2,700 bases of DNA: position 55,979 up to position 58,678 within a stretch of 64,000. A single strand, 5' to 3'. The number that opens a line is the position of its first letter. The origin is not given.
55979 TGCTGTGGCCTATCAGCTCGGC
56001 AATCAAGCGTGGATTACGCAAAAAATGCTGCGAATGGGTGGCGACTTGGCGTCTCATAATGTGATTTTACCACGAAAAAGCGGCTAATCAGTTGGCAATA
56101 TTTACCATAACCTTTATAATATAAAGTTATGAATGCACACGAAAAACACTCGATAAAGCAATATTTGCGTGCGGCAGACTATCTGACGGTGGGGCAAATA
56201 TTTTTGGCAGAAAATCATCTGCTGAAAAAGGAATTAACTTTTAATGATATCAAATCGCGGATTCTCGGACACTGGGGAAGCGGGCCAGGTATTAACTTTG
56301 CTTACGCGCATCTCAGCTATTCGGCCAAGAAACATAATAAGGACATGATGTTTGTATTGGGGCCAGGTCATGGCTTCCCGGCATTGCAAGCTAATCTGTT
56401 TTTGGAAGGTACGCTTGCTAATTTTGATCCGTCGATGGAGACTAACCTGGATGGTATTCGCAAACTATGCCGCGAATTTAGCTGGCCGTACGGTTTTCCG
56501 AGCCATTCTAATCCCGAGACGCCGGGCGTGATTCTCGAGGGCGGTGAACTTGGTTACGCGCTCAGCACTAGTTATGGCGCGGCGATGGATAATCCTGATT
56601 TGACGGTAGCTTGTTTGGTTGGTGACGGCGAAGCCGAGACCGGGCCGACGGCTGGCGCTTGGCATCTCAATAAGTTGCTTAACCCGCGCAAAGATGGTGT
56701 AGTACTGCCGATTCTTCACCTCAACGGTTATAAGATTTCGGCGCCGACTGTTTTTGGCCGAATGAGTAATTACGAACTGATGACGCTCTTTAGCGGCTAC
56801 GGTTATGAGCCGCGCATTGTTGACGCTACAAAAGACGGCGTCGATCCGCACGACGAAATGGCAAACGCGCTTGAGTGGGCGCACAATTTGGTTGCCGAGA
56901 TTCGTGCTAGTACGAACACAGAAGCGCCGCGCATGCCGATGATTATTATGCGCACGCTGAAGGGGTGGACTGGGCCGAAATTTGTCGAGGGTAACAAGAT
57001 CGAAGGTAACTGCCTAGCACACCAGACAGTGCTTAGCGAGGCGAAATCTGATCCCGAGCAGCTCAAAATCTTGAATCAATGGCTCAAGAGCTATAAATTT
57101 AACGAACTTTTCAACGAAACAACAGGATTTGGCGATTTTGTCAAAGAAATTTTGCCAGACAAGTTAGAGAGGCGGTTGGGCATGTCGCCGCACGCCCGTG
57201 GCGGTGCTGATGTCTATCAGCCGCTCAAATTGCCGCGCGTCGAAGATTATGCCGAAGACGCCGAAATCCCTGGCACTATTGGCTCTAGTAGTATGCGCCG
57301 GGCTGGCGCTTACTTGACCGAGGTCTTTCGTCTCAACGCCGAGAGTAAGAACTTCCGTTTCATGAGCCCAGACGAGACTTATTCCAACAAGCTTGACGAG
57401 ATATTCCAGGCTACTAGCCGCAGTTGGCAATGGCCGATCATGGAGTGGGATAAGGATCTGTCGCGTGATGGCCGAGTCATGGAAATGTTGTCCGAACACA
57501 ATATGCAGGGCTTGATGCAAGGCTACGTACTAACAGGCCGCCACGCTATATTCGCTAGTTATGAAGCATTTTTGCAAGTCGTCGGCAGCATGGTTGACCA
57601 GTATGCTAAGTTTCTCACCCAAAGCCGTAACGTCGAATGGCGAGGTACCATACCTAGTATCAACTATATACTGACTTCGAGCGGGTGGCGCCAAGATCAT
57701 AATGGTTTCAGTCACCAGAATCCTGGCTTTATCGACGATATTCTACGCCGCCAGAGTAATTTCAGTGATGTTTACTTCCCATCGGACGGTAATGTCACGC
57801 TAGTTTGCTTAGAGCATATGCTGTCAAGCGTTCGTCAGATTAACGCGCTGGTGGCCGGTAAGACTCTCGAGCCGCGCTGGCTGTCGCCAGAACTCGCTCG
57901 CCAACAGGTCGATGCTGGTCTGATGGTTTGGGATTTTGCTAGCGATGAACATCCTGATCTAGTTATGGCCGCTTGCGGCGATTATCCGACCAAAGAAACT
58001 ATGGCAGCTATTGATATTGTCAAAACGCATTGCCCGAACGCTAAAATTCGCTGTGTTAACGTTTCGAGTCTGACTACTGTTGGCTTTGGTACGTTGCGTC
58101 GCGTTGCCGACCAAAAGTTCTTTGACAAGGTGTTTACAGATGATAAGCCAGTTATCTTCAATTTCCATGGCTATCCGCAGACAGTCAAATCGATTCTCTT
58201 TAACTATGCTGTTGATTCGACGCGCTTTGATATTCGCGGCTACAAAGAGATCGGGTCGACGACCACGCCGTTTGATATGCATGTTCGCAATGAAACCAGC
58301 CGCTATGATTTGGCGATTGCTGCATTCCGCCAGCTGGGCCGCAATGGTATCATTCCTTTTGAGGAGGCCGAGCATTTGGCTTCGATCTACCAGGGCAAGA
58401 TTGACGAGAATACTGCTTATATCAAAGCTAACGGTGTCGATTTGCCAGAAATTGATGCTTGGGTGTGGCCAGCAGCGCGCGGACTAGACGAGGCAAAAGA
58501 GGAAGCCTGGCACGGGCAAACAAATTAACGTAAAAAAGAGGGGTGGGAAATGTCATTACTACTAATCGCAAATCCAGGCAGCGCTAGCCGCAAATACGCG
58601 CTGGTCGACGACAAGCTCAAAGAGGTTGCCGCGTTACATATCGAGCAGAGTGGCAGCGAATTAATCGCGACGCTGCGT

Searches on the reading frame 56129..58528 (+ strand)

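Call 8: search_protein_families(library=pfam, proteins=[window:56129-58528:+], max_evalue=0.01)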
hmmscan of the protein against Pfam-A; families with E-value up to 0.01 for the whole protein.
window:56129-58528:+ (799 aa): 5 families
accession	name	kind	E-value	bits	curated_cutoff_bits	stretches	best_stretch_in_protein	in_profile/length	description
PF09364.15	XFP_N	-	9.3e-133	443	23.7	1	7-360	8-363/364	XFP N-terminal domain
PF03894.20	XFP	-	2.4e-72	242.8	22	1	392-567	3-177/177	D-xylulose 5-phosphate/D-fructose 6-phosphate phosphoketolase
PF09363.15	XFP_C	-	6.6e-58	195.9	23.4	1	578-780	1-202/202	XFP C-terminal domain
PF02779.29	Transket_pyr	-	0.0018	18.4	27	1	401-565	15-155/174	Transketolase, pyrimidine binding domain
PF02775.26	TPP_enzyme_C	-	0.0083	16.4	21.9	0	139-168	28-57/151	Thiamine pyrophosphate enzyme, C-terminal TPP binding domain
